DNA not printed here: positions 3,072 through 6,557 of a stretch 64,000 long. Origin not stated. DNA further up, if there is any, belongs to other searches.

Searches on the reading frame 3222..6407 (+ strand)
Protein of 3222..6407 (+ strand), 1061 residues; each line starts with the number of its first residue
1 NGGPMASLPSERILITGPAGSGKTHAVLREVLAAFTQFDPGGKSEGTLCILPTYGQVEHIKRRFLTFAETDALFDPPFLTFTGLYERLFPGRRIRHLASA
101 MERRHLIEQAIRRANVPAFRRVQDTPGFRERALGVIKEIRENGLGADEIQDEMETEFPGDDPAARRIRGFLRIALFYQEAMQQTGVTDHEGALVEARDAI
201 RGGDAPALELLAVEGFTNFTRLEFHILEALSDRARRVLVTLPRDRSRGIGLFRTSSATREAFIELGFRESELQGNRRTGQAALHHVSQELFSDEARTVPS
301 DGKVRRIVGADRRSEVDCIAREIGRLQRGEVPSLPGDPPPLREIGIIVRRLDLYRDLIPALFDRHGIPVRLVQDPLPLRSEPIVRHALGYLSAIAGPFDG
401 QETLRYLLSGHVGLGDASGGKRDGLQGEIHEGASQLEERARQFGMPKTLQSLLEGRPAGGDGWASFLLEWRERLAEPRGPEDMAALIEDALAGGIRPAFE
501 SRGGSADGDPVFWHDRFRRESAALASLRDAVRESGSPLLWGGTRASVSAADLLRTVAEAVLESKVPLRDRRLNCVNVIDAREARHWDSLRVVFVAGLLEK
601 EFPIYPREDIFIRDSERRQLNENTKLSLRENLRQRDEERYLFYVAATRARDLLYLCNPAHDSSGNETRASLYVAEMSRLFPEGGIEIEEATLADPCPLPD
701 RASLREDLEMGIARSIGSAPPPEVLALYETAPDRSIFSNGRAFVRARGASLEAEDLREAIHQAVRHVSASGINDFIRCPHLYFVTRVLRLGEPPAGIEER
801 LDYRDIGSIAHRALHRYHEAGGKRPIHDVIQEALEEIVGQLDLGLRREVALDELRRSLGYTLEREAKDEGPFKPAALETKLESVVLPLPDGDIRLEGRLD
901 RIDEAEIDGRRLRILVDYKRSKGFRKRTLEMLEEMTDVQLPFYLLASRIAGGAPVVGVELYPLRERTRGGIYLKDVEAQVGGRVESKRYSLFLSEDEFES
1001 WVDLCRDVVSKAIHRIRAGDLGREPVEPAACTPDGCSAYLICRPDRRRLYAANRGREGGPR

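Call 7: search_protein_families(library=pfam, proteins=[window:3222-6407:+], max_evalue=0.01)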
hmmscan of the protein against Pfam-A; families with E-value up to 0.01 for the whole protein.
window:3222-6407:+ (1061 aa): 5 families
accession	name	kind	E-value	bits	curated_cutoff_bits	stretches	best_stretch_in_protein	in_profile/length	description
PF12705.13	PDDEXK_1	-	5.1e-28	99.1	22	1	766-1043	1-247/247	PD-(D/E)XK nuclease superfamily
PF21445.3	ADDB_N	-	5.6e-13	49.2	26.6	1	14-260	1-256/290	ADDB, N-terminal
PF13361.12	UvrD_C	-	2e-10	41.1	25.6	1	591-655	302-345/350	UvrD-like helicase C-terminal domain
PF13538.12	UvrD_C_2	-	0.002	18.4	27.4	1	635-656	31-52/52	UvrD-like helicase C-terminal domain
PF00270.35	DEAD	-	0.0039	17.4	26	1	10-69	14-70/167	DEAD/DEAH box helicase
